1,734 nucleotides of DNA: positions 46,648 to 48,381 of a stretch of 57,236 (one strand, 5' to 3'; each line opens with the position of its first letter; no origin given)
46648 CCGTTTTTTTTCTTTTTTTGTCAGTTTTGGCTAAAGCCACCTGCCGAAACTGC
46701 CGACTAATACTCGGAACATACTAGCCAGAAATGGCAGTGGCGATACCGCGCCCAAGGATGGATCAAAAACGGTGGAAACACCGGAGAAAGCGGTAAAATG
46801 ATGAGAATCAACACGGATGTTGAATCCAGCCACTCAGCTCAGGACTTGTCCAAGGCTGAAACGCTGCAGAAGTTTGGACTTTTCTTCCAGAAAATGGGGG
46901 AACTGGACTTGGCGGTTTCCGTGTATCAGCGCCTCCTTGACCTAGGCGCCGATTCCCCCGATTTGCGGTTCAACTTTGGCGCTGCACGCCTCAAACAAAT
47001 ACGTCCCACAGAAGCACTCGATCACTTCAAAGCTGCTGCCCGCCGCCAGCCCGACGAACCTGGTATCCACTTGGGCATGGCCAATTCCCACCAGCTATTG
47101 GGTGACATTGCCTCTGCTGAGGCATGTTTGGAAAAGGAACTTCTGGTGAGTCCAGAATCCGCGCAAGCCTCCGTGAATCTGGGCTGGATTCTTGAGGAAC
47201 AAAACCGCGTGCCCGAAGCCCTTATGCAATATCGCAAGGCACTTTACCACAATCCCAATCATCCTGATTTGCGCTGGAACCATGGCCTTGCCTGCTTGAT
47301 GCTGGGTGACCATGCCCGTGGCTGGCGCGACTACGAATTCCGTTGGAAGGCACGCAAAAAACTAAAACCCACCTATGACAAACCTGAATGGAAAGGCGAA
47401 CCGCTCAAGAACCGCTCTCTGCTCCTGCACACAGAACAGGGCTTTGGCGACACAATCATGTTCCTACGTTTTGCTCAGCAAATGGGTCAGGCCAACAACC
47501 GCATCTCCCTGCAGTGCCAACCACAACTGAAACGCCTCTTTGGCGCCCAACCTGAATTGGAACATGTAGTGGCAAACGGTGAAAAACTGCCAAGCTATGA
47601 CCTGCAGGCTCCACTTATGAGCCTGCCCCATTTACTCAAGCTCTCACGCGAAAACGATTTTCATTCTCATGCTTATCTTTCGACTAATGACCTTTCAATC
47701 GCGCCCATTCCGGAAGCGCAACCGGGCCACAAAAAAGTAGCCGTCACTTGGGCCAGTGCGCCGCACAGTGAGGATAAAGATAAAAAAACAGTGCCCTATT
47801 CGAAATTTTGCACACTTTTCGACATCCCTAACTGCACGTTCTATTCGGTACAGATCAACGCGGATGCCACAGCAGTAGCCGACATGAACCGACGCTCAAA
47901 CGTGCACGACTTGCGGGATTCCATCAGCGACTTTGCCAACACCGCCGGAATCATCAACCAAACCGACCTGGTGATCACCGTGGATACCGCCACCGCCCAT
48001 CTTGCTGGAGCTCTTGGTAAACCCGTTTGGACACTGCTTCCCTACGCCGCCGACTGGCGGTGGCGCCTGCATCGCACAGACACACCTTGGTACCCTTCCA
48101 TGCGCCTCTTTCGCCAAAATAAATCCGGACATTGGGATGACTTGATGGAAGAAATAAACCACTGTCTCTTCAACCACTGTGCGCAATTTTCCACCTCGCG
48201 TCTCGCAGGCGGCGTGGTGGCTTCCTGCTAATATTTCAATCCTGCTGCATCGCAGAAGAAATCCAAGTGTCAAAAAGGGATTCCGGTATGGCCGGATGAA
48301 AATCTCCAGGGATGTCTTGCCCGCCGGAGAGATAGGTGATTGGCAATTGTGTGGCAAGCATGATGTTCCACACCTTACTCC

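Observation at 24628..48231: Flagellum-embedded ~24-kb glycosylation island predicted to build and attach a heavily tailored GDP-heptose-derived deoxysugar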

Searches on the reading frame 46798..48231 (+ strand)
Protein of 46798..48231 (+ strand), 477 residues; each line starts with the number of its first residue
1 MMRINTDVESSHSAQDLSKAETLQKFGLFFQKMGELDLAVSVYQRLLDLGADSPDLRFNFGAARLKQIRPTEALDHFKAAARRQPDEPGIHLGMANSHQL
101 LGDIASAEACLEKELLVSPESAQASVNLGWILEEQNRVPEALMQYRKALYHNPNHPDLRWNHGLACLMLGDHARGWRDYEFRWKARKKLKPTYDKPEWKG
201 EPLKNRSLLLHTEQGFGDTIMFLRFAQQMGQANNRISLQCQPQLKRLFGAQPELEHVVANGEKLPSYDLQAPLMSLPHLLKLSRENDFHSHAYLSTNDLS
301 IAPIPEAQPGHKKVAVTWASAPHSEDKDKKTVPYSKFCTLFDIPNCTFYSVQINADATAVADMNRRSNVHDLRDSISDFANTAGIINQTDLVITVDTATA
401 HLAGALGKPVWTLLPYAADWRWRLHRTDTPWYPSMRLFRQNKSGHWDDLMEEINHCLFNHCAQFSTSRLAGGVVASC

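Call 4: search_protein_families(library=pfam, proteins=[window:46798-48231:+], max_evalue=0.001)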
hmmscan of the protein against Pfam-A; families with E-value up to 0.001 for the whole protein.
window:46798-48231:+ (477 aa): 16 families
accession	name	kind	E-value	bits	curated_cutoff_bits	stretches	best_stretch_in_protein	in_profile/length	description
PF13432.12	TPR_16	-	1.2e-16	61.3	32.7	2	93-148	2-57/65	Tetratricopeptide repeat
PF13414.12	TPR_11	-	5.3e-14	52.1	26.8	1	134-170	6-42/42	TPR repeat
PF00515.34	TPR_1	-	2.1e-11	43.6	27.8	1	123-155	2-34/34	Tetratricopeptide repeat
PF07719.23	TPR_2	-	4.9e-11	42.3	27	0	123-155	2-34/34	Tetratricopeptide repeat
PF13424.12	TPR_12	-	6.5e-11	42.7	30.1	1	91-149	6-72/77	Tetratricopeptide repeat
PF14559.12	TPR_19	-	2.7e-10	40.9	25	1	69-113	6-50/68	Tetratricopeptide repeat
PF13428.12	TPR_14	-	4.4e-10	39.7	23.5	0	26-61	7-42/44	Tetratricopeptide repeat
PF13181.12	TPR_8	-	1.4e-07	31.5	25.7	0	122-155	1-34/34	Tetratricopeptide repeat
PF13431.12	TPR_17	-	2.3e-07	31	24.4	0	112-142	3-33/34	Tetratricopeptide repeat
PF13371.12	TPR_9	-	2.7e-07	31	35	0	36-89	11-64/73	Tetratricopeptide repeat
PF13176.12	TPR_7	-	2.3e-06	27.7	27.9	0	27-55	6-34/36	Tetratricopeptide repeat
PF13174.12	TPR_6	-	1.1e-05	26.1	26.3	0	124-154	2-32/33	Tetratricopeptide repeat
PF01075.23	Glyco_transf_9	-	1.9e-05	24.6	22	1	379-438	174-227/247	Glycosyltransferase family 9 (heptosyltransferase)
PF07721.20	TPR_4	-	6.6e-05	23.6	27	0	90-112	3-25/26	Tetratricopeptide repeat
PF24575.1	TPR_Slam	-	0.00011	23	35.2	0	129-163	54-88/104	Surface lipoprotein assembly modifier, N-terminal TPR repeats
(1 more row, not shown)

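Call 6: search_protein_families(library=ncbifam, proteins=[window:46798-48231:+], max_evalue=0.001)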
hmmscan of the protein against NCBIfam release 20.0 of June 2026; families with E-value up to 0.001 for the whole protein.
window:46798-48231:+ (477 aa): 13 families
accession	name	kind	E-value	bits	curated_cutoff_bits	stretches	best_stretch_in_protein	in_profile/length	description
TIGR02521.1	type_IV_pilW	equivalog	2.8e-11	43.4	154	2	102-163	45-106/234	type IV pilus biogenesis/stability protein PilW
NF040959.1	MamA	equivalog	6.3e-10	38.8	200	1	39-172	21-155/204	magnetosome protein MamA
TIGR02552.1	LcrH_SycD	equivalog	8.7e-09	35.2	104.8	1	19-120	17-118/136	SycD/LcrH family type III secretion system chaperone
TIGR02917.1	PEP_TPR_lipo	equivalog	1.2e-08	33.3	312.2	1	27-156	404-533/899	XrtA/PEP-CTERM system TPR-repeat protein PrsT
NF033762.1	social_mot_Tgl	equivalog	1.8e-07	30.8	225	1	89-172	32-116/252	social motility TPR repeat lipoprotein Tgl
NF047371.1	FlcA_CTERM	equivalog_domain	2.5e-07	29.5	300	1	29-112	448-531/646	periplasmic flagellar collar protein FlcA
NF033920.0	C39_PA2778_fam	equivalog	9.8e-07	28.4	150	1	66-151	167-253/255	PA2778 family cysteine peptidase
NF052415.1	T3SS_chap_SctY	equivalog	1.3e-05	25.6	70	1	20-113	6-102/106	type III secretion apparatus assembly chaperone SctY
TIGR02193.1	heptsyl_trn_I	equivalog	3.4e-05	23.2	185.3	1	320-422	184-289/320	lipopolysaccharide heptosyltransferase I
NF033758.1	gliding_GltE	equivalog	3.6e-05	22.9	225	1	36-164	204-332/411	adventurous gliding motility TPR repeat lipoprotein GltE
TIGR02201.1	heptsyl_trn_III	equivalog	0.00048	19.3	170.2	1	365-437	238-303/344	putative lipopolysaccharide heptosyltransferase III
NF008757.0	PRK11788.1-5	equivalog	0.00053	19.2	363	0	94-155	186-247/388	lipopolysaccharide assembly protein LapB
NF002725.1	PRK02603.1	equivalog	0.00097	19.2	143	0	16-60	68-112/173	photosystem I assembly protein Ycf3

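Call 29: search_solved_structures(query=window:46798-48231:+, max_evalue=0.01)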
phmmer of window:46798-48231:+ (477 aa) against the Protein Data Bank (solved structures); distinct sequences matched with E-value up to 0.01: 80 (the best 60 are shown).
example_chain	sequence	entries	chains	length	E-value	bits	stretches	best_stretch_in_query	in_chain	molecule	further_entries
9qhb_A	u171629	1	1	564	1.4e-47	165.9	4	19-176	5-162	Engineered tetratricopeptide repeat protein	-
7ntf_A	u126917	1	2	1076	2.5e-36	128.8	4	29-163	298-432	Isoform 1 of UDP-N-acetylglucosamine--peptide N-acetylglucosaminyltransferase 110 kDa subu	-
7yea_A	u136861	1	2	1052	2.3e-35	125.6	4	30-161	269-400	UDP-N-acetylglucosamine--peptide N-acetylglucosaminyltransferase 110 kDa subunit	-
7yeh_B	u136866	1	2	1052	2.3e-35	125.6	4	30-161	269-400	UDP-N-acetylglucosamine--peptide N-acetylglucosaminyltransferase 110 kDa subunit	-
1w3b_A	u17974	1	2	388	5e-32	114.6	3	30-163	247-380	UDP-N-ACETYLGLUCOSAMINE--PEPTIDE N-ACETYLGLUCOSAMINYLTRANSFERASE 110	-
8bu0_A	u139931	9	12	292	4.8e-27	98.2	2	19-165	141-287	Consensus tetratricopeptide repeat protein | Crystal structure of an 8-repeat consensus TPR superhelix with Zinc. | Monomer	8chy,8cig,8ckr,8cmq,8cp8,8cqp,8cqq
9qhc_A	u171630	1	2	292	1.3e-24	90.1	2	19-165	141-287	Engineered tetratricopeptide repeat protein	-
6eou_A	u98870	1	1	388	3.2e-24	88.9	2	30-163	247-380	UDP-N-acetylglucosamine--peptide N-acetylglucosaminyltransferase 110 kDa subunit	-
5a01_A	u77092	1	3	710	4.1e-14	55.5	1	20-185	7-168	O-GLYCOSYLTRANSFERASE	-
5lwv_A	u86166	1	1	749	2.5e-13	52.9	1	19-185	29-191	Host cell factor 1,UDP-N-acetylglucosamine--peptide N-acetylglucosaminyltransferase 110 kD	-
5lvv_A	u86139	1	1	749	2.7e-13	52.8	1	20-185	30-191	UDP-N-acetylglucosamine--peptide N-acetylglucosaminyltransferase 110 kDa subunit,UDP-N-ace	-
8cm9_A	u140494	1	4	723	2.7e-13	52.8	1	20-185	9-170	UDP-N-acetylglucosamine--peptide N-acetylglucosaminyltransferase 110 kDa subunit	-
6ibo_A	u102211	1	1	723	2.9e-13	52.7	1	20-185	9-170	UDP-N-acetylglucosamine--peptide N-acetylglucosaminyltransferase 110 kDa subunit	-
3pe3_A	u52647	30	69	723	2.9e-13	52.7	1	20-185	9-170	UDP-N-acetylglucosamine--peptide N-acetylglucosaminyltransferase 110 kDa subunit | UDP-N-ACETYLGLUCOSAMINE--PEPTIDE N-ACETYLGLUCOSAMINYL TRANSFERASE 110 KDA SUB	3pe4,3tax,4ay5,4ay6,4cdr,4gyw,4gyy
6q4m_A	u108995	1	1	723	2.9e-13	52.7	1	20-185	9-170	UDP-N-acetylglucosamine--peptide N-acetylglucosaminyltransferase 110 kDa subunit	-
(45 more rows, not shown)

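Call 74: predict_structure(alignment_id=A3)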
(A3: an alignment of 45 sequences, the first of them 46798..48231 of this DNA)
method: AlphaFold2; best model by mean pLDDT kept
length: 477 residues; sequences in the alignment: 45
mean_pLDDT: 90.8   pTM: 0.86
mean pLDDT of the five models: 90.8, 90.2, 89.9, 89.4, 86.5
residues with pLDDT >= 90: 378; 70-90: 68; 50-70: 16; < 50: 15
segments of 3 or more residues with pLDDT < 50: 1-12, 475-477
pLDDT, mean of each block of 10 residues (from residue 1): 37 63 90 95 94 94 96 98 95 97 96 97 96 94 97 97 95 95 91 94 95 92 95 95 97 96 97 96 84 90 92 95 76 94 96 91 95 95 97 96 97 91 86 93 92 94 65 50
secondary structure, 60 per line:
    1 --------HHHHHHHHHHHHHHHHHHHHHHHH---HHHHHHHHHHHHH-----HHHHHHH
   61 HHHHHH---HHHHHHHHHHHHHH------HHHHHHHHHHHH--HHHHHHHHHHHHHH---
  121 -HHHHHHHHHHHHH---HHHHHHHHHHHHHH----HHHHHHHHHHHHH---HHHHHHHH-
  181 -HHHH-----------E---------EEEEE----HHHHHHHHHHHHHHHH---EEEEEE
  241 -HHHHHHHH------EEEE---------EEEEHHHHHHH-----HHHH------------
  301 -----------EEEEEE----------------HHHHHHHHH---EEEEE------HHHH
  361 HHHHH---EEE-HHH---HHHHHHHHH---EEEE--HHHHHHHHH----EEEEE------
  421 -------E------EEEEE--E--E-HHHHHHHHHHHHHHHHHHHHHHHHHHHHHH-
elements in order: H9-32 H36-48 H54-66 H70-83 H90-101 H104-117 H122-134 H138-151 H156-168 H172-179 H182-185 E207-211 H216-231 E235-240 H242-249 E256-259 E269-272 H273-279 H285-288 E312-317 H334-342 E346-350 H357-365 E369-371 H379-387 E391-394 H397-405 E410-414 E435-439 H447-476

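Call 76: fold_search(model_id=the predicted structure, library=pdb)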
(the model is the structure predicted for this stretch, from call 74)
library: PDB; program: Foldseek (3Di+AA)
matches with E <= 10: 1726; with E <= 0.001: 459
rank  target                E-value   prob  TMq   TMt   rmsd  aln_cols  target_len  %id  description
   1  5a01_A                7.6e-13  1.00  0.34  0.25  15.4       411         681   17  O-GlcNAc transferase from Drososphila melanogaster (released 2016-04-27)
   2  4n39_A                3.8e-12  1.00  0.32  0.23  16.3       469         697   16  Crystal structure of human O-GlcNAc transferase bound to a peptide from HCF-1 pro-repeat 2 (11-26) (released 2014-01-01)
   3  4gyw_A                4.2e-12  1.00  0.34  0.24  15.5       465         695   16  Crystal structure of human O-GlcNAc Transferase in complex with UDP and a glycopeptide (released 2012-10-31)
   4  5hgv_A                4.4e-12  1.00  0.35  0.25  22.0       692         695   12  Structure of an O-GlcNAc transferase point mutant, D554N in complex with peptide (released 2016-09-14)
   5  3pe3_A                6.6e-12  1.00  0.34  0.24  21.8       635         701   13  Structure of human O-GlcNAc transferase and its complex with a peptide substrate (released 2011-01-19)
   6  8fe6_A                7.3e-12  1.00  0.34  0.24  15.6       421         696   17  Crystal structure of human O-GlcNAc transferase (OGT) in complex with an exosite-binding peptide and UDP-GlcNAc (released 2023-08-09)
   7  3pe4_A                7.6e-12  1.00  0.34  0.24  15.2       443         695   16  Structure of human O-GlcNAc transferase and its complex with a peptide substrate (released 2011-01-19)
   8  4xif_A                8.4e-12  1.00  0.34  0.24  22.7       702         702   11  Human OGT in complex with UDP-5S-GlcNAc and substrate peptide (keratin-7) (released 2015-08-05)
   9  4gyy_A                9.3e-12  1.00  0.34  0.24  15.2       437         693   16  Crystal structure of human O-GlcNAc Transferase with UDP-5SGlcNAc and a peptide substrate (released 2012-10-31)
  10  4ay5_A                1.0e-11  1.00  0.34  0.24  22.0       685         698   12  Human O-GlcNAc transferase (OGT) in complex with UDP and glycopeptide (released 2012-10-24)
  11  8fe7_A                1.6e-11  1.00  0.33  0.23  15.8       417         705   18  Crystal structure of human O-GlcNAc transferase (OGT) in complex with an exosite-binding peptide (SMG9) and UDP-GlcNAc (released 2023-08-09)
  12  6tka_AAA              1.6e-11  1.00  0.32  0.23  16.1       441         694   17  Crystal structure of human O-GlcNAc transferase bound to substrate 7 and a peptide from HCF-1 pro-repeat 2 (11-26) (released 2020-03-04)
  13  5bnw_A                1.8e-11  1.00  0.32  0.23  21.8       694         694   12  The active site of O-GlcNAc transferase imposes constraints on substrate sequence (released 2015-08-05)
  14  5c1d_A                2.0e-11  1.00  0.34  0.24  22.2       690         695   12  Human OGT in complex with UDP-5S-GlcNAc and substrate peptide (RB2L) (released 2015-08-05)
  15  5nps_A                2.0e-11  1.00  0.32  0.23  21.4       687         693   11  The human O-GlcNAc transferase in complex with a bisubstrate inhibitor (released 2018-05-16)
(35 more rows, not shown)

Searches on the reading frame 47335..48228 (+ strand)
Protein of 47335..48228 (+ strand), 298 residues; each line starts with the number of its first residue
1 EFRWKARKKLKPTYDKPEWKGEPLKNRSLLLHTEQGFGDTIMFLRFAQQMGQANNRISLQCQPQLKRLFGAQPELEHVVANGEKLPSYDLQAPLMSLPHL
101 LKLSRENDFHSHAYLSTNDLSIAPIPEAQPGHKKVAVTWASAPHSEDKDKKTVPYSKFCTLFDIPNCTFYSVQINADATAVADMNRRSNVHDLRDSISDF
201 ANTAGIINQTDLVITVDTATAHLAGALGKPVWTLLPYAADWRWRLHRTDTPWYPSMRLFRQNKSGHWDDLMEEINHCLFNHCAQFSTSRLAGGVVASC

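Call 60: find_homologous_proteins(query=window:47335-48228:+, max_evalue=1e-10)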
Query window:47335-48228:+ (298 aa): 7858 proteins with E <= 1e-10 among 8000 candidates; the best 120 are listed.
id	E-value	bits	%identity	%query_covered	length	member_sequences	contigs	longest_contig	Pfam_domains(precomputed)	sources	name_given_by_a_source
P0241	3.1e-174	596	85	100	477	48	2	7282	PF13431.13,PF13414.13,PF13176.13,PF13428.13,PF14559.13,PF13371.13,PF00515.35,PF12895.14,PF13424.13,PF13432.13,PF13181.13,PF01075.24,PF07719.24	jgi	-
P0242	8.0e-172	588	83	100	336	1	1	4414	PF01075.24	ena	-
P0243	3.3e-170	583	84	99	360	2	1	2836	PF13414.13,PF13432.13,PF01075.24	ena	-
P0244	8.3e-170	582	84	100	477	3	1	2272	PF13431.13,PF13414.13,PF13176.13,PF13428.13,PF14559.13,PF13371.13,PF00515.35,PF13424.13,PF13432.13,PF13429.13,PF13181.13,PF01075.24,PF07719.24,PF13174.13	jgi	jgi:tetratricopeptide (TPR) repeat protein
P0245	4.9e-169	579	83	100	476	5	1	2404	PF13431.13,PF13414.13,PF13176.13,PF13428.13,PF14559.13,PF13371.13,PF00515.35,PF13424.13,PF13432.13,PF13429.13,PF13181.13,PF01075.24,PF07719.24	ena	-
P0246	5.6e-160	550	78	99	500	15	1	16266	PF13431.13,PF13414.13,PF13176.13,PF13428.13,PF13374.13,PF14559.13,PF13371.13,PF00515.35,PF13424.13,PF13432.13,PF13429.13,PF13181.13,PF07719.24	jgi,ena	-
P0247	3.4e-159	547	78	99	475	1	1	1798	PF13431.13,PF13414.13,PF13176.13,PF13428.13,PF13374.13,PF07721.21,PF14559.13,PF13371.13,PF00515.35,PF13424.13,PF13432.13,PF13181.13,PF07719.24,PF13174.13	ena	-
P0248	9.1e-157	539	77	99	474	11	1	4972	PF13431.13,PF13414.13,PF13176.13,PF13428.13,PF07721.21,PF14559.13,PF13371.13,PF00515.35,PF13424.13,PF13432.13,PF13429.13,PF13181.13,PF01075.24,PF07719.24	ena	-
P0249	4.1e-156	537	77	98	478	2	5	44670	PF14559.13,PF13431.13,PF13414.13,PF13371.13,PF00515.35,PF13424.13,PF13176.13,PF13432.13,PF13428.13,PF13181.13,PF07719.24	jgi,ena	-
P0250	2.0e-145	502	74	98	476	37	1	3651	PF13431.13,PF13414.13,PF13176.13,PF13428.13,PF07721.21,PF14559.13,PF13371.13,PF00515.35,PF13424.13,PF13432.13,PF13181.13,PF01075.24,PF07719.24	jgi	-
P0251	2.2e-138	479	68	100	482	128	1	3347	PF14559.13,PF13414.13,PF13371.13,PF00515.35,PF13424.13,PF13432.13,PF13428.13,PF13181.13,PF01075.24,PF07719.24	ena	-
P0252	2.7e-132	459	67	99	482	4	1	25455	PF14559.13,PF13431.13,PF13414.13,PF13371.13,PF00515.35,PF13424.13,PF13432.13,PF13428.13,PF13181.13,PF01075.24,PF07719.24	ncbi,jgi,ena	-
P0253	1.3e-124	433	62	100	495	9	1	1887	PF13431.13,PF13414.13,PF13176.13,PF13428.13,PF14559.13,PF13371.13,PF00515.35,PF13424.13,PF13432.13,PF13181.13,PF01075.24,PF07719.24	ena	-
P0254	4.3e-123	428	61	100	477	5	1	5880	PF13431.13,PF13414.13,PF13176.13,PF13428.13,PF14559.13,PF13371.13,PF00515.35,PF13424.13,PF13432.13,PF13181.13,PF01075.24,PF07719.24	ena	-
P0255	1.8e-119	417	81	73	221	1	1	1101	-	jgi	-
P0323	3.2e-61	225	39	92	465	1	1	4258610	PF13431.13,PF13414.13,PF13176.13,PF13428.13,PF13374.13,PF14559.13,PF24575.2,PF13371.13,PF00515.35,PF13424.13,PF13432.13,PF13181.13,PF07719.24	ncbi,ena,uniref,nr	ncbi:tetratricopeptide repeat protein [Maridesulfovibrio sp.]|uniref:tetratricopeptide repeat protei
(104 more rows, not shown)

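Call 61: find_encoding_contigs(protein=P0249, flank=10000, max_places=1)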
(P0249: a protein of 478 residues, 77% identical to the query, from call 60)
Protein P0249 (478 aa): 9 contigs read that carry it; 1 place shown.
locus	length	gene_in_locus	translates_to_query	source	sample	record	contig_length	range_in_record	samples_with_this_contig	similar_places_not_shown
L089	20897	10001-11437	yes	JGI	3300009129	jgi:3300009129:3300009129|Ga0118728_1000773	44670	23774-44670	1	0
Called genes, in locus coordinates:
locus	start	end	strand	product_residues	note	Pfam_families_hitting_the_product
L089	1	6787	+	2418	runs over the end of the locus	PF13524:Glyco_trans_1_2, PF13432:TPR_16, PF14559:TPR_19 (weak), PF13432:TPR_16 (weak), PF14559:TPR_19 (weak), PF23914:TPR_CcmH_CycH, PF14559:TPR_19 (weak), PF00535:Glycos_transf_2, +17 more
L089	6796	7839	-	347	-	-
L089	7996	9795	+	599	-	PF16120:DUF4836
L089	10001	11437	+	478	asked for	PF00515:TPR_1 (faint), PF07719:TPR_2 (faint), PF13176:TPR_7 (faint), PF13181:TPR_8 (faint), PF13371:TPR_9 (faint), PF13414:TPR_11 (faint), PF13424:TPR_12 (weak), PF13432:TPR_16 (weak), +3 more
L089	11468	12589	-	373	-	PF00448:SRP54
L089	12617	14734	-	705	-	PF00771:FHIPEP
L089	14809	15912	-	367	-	PF01312:Bac_export_2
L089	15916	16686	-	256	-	PF01311:Bac_export_1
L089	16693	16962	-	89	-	PF01313:Bac_export_3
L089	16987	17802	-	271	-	PF00813:FliP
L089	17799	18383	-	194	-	PF04347:FliO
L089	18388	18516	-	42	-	-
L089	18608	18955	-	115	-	PF01052:FliMN_C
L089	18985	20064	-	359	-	PF02154:FliM, PF01052:FliMN_C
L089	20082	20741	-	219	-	PF03748:FliL (weak)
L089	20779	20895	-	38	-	?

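Call 62: find_encoding_contigs(protein=P0323, flank=8000, max_places=1)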
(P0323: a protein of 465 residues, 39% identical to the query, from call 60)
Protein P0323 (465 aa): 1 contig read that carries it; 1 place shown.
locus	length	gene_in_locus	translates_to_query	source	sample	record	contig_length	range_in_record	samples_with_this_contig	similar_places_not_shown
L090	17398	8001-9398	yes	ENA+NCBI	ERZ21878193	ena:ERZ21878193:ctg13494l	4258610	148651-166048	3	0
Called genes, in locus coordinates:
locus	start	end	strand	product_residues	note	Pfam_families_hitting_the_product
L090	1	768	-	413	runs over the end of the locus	PF13175:AAA_15, PF13304:AAA_21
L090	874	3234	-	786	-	PF05226:CHASE2, PF00211:Guanylate_cyc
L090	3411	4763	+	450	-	PF02321:OEP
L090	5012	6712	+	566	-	PF00664:ABC_membrane, PF00005:ABC_tran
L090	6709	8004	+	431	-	PF25919:BSH_CusB (faint), PF25973:BSH_CzcB (faint), PF25984:BSH_YknX (weak), PF25994:HH_AprE, PF26002:Beta-barrel_AprE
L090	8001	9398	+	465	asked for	PF07719:TPR_2 (faint), PF13176:TPR_7 (faint), PF13181:TPR_8 (faint), PF13371:TPR_9 (faint), PF13374:TPR_10 (faint), PF13414:TPR_11 (weak), PF13414:TPR_11, PF00515:TPR_1 (weak), +6 more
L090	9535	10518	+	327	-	PF01584:CheW, PF00072:Response_reg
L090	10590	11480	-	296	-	PF05036:SPOR (faint)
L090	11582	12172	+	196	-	PF13489:Methyltransf_23, PF08241:Methyltransf_11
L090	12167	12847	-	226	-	PF00027:cNMP_binding, PF13545:HTH_Crp_2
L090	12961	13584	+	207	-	PF01077:NIR_SIR, PF12797:Fer4_2 (faint), PF12837:Fer4_6 (weak), PF13237:Fer4_10, PF00037:Fer4 (weak), PF14697:Fer4_21, PF12838:Fer4_7, PF00037:Fer4 (weak), +1 more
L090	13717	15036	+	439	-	PF12801:Fer4_5 (weak)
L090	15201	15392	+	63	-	PF12837:Fer4_6 (weak), PF13237:Fer4_10 (weak), PF00037:Fer4 (weak), PF13459:Fer4_15, PF13370:Fer4_13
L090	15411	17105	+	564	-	PF03063:Prismane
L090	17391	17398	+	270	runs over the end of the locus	PF00037:Fer4 (faint), PF12837:Fer4_6 (weak), PF13237:Fer4_10 (weak), PF14697:Fer4_21 (weak), PF12838:Fer4_7 (weak), PF13187:Fer4_9 (faint), PF27217:AF_0155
